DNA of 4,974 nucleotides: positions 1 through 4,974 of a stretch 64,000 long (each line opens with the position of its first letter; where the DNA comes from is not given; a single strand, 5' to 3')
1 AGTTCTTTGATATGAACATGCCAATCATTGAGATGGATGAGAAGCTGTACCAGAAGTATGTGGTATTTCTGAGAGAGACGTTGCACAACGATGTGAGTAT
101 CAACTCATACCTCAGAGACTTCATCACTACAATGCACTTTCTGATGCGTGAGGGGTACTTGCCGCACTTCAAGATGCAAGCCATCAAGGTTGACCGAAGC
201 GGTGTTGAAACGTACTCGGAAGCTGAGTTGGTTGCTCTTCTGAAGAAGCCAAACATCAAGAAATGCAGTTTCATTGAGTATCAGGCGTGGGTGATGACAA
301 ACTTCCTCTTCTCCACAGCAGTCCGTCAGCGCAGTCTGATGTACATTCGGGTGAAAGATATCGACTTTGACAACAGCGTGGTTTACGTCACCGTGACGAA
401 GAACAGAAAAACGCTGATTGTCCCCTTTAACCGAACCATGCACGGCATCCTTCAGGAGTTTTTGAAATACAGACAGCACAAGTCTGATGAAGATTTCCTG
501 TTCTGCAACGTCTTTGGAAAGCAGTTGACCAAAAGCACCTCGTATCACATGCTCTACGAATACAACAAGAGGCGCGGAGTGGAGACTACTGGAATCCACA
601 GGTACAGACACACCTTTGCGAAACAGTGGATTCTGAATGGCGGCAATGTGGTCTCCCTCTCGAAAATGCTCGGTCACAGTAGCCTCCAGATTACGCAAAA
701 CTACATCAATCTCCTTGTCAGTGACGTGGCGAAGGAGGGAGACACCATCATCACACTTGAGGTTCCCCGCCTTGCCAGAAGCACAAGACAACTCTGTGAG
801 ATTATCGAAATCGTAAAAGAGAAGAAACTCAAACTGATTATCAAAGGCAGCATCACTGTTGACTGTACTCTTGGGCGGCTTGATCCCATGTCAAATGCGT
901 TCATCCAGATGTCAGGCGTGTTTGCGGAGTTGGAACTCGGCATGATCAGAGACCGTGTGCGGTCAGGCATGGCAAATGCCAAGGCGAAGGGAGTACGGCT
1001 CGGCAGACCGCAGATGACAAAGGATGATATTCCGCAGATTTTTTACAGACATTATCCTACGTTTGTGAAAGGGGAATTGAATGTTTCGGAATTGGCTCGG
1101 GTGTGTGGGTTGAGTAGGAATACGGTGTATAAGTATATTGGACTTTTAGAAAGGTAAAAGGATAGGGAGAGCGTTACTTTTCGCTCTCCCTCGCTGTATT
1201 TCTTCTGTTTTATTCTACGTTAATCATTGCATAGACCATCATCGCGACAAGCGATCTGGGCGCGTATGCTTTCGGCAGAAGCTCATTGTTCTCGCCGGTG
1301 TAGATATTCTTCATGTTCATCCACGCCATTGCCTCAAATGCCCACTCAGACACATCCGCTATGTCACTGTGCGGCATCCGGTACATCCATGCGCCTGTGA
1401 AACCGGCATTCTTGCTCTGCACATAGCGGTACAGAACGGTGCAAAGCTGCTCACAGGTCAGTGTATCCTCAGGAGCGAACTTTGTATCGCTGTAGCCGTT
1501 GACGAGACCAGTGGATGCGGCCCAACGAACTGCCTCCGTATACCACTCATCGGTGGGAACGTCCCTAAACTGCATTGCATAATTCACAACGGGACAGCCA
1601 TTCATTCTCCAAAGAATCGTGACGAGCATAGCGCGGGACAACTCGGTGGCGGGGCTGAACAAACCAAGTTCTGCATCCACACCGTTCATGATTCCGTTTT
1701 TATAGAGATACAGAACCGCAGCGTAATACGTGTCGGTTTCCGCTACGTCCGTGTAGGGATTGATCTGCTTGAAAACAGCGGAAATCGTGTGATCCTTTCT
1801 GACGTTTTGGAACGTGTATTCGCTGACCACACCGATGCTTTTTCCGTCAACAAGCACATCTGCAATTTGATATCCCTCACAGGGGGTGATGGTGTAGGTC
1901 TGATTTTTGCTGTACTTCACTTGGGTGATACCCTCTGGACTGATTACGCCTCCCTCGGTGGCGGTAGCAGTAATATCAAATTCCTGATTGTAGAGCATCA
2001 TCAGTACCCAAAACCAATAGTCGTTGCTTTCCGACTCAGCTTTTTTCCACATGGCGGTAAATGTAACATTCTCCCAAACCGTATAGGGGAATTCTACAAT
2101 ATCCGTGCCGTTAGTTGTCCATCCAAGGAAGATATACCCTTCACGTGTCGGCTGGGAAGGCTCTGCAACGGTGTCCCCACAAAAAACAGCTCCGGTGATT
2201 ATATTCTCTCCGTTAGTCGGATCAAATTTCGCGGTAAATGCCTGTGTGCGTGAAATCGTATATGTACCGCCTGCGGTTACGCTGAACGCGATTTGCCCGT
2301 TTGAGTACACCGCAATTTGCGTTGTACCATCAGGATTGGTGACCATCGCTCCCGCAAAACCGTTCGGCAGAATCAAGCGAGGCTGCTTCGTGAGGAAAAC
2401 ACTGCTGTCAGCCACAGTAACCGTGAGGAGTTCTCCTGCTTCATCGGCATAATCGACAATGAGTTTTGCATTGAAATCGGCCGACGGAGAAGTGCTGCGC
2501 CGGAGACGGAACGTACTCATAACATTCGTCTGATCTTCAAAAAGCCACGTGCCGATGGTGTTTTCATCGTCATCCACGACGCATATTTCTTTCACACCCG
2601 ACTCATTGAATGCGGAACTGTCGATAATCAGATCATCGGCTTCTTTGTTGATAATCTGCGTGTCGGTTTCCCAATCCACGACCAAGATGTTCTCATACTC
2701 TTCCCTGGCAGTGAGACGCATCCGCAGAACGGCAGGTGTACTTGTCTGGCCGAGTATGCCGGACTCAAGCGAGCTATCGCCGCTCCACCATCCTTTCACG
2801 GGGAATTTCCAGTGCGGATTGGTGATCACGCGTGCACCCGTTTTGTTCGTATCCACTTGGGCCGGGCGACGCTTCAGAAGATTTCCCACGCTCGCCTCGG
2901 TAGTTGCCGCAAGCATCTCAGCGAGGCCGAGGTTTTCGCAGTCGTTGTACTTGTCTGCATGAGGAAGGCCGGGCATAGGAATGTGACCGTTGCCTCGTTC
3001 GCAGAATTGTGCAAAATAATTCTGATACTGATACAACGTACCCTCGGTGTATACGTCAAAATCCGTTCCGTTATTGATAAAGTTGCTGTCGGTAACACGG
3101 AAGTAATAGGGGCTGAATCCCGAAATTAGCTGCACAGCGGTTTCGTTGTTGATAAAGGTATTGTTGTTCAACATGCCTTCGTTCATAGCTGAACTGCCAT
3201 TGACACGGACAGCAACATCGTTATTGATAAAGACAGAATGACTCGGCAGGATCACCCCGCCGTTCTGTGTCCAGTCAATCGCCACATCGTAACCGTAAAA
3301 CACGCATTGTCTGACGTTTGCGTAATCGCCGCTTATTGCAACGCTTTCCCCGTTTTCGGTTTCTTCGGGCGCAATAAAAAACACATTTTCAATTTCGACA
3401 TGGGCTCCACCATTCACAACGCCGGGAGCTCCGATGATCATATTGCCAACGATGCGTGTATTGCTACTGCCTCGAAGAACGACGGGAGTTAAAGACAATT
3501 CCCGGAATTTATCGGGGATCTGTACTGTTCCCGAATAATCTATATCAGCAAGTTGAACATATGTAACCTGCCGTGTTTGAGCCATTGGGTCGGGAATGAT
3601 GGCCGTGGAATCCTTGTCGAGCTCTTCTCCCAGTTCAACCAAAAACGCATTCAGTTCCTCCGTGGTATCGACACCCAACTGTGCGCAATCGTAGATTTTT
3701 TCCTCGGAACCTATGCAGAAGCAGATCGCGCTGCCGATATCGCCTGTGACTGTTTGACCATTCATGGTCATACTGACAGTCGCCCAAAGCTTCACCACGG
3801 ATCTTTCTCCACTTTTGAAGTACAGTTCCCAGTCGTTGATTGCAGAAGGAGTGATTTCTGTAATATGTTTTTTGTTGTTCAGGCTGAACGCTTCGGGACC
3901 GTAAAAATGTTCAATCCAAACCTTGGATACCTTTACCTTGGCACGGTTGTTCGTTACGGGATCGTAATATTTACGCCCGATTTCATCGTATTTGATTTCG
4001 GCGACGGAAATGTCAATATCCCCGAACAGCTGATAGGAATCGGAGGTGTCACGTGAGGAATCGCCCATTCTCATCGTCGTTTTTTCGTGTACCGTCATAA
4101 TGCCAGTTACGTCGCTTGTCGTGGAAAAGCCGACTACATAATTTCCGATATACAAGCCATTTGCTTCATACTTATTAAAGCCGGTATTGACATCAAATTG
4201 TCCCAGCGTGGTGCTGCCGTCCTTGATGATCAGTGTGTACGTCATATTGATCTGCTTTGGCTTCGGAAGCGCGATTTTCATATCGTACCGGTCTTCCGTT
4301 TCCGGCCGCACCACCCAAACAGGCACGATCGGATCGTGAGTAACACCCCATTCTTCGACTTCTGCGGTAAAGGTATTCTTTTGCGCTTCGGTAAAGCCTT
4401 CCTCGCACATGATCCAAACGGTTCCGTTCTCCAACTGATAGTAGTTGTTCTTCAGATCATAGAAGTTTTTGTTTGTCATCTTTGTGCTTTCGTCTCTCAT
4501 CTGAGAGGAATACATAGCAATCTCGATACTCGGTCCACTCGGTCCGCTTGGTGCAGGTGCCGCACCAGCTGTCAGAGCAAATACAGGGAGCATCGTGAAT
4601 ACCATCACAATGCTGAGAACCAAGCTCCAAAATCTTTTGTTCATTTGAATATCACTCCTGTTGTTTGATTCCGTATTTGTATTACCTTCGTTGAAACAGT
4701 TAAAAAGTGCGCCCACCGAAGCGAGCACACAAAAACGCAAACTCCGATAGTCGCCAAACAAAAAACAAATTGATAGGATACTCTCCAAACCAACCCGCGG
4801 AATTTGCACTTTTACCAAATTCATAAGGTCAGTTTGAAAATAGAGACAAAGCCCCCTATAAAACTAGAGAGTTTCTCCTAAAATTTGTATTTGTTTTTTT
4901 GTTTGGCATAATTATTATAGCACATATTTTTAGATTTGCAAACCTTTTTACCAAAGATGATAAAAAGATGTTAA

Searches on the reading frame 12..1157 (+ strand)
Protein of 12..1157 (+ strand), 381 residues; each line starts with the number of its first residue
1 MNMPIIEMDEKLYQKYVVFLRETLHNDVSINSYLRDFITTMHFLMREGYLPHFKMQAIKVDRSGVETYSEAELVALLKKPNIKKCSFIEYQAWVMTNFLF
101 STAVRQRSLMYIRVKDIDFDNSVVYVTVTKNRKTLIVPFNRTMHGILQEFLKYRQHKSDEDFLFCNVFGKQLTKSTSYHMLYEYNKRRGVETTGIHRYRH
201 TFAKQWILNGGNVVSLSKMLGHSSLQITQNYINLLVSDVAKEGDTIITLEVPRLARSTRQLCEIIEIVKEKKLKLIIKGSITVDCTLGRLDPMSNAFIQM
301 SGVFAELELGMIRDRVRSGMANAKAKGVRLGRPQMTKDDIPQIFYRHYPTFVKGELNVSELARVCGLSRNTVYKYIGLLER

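Call 65: search_protein_families(library=pfam, proteins=[window:12-1157:+], max_evalue=0.00001)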
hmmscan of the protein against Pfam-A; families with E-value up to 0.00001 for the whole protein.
window:12-1157:+ (381 aa): 2 families
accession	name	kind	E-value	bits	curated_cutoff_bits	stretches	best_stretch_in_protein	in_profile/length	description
PF00589.27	Phage_integrase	-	7.4e-30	104.4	27.1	1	70-234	5-168/172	Phage integrase family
PF00239.26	Resolvase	-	1.7e-15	57.9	23.3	1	235-328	55-144/145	Resolvase, N terminal domain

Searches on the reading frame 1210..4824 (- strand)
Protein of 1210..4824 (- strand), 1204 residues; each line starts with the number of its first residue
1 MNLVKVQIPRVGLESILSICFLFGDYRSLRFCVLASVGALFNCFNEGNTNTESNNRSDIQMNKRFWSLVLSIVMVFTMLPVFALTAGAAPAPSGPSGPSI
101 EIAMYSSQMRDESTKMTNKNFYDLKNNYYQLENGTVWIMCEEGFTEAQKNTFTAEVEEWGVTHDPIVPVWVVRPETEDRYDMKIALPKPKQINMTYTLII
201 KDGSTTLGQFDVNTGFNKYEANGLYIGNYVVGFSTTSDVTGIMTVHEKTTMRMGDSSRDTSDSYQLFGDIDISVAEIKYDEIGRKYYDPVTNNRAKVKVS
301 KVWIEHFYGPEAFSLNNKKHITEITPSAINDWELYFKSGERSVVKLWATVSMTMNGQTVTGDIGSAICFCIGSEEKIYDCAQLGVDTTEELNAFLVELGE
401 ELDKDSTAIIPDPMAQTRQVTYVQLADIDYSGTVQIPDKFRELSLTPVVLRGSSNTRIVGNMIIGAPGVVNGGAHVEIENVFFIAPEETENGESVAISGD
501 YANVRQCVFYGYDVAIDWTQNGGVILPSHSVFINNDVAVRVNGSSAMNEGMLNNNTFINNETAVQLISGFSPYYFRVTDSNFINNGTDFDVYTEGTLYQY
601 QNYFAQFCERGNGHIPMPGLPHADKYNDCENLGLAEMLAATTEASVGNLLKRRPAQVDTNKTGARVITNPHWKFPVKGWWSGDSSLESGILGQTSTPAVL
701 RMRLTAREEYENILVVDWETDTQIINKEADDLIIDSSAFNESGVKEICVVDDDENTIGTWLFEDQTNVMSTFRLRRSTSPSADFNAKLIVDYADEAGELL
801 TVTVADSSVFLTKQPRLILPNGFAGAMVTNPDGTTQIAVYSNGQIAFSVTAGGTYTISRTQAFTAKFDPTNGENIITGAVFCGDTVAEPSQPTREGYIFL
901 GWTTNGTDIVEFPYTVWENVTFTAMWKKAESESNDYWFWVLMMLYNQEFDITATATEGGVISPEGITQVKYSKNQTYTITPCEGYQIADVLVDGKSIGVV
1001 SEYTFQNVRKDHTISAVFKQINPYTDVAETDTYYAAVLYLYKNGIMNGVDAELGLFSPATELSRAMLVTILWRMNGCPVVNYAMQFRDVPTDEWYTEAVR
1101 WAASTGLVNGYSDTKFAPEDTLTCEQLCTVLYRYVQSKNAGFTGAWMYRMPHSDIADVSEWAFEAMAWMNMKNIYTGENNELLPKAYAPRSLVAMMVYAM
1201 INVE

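Call 65: search_protein_families(library=pfam, proteins=[window:1210-4824:-], max_evalue=0.00001)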
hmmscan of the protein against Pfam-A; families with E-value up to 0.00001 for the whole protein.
window:1210-4824:- (1204 aa): 2 families
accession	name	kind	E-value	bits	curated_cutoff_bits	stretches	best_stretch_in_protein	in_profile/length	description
PF00395.25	SLH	-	8e-18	64.6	20.8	1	1086-1123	2-39/44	S-layer homology domain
PF09479.16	Flg_new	-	4.3e-09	36.8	27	1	863-924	1-64/65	Listeria-Bacteroides repeat domain (List_Bact_rpt)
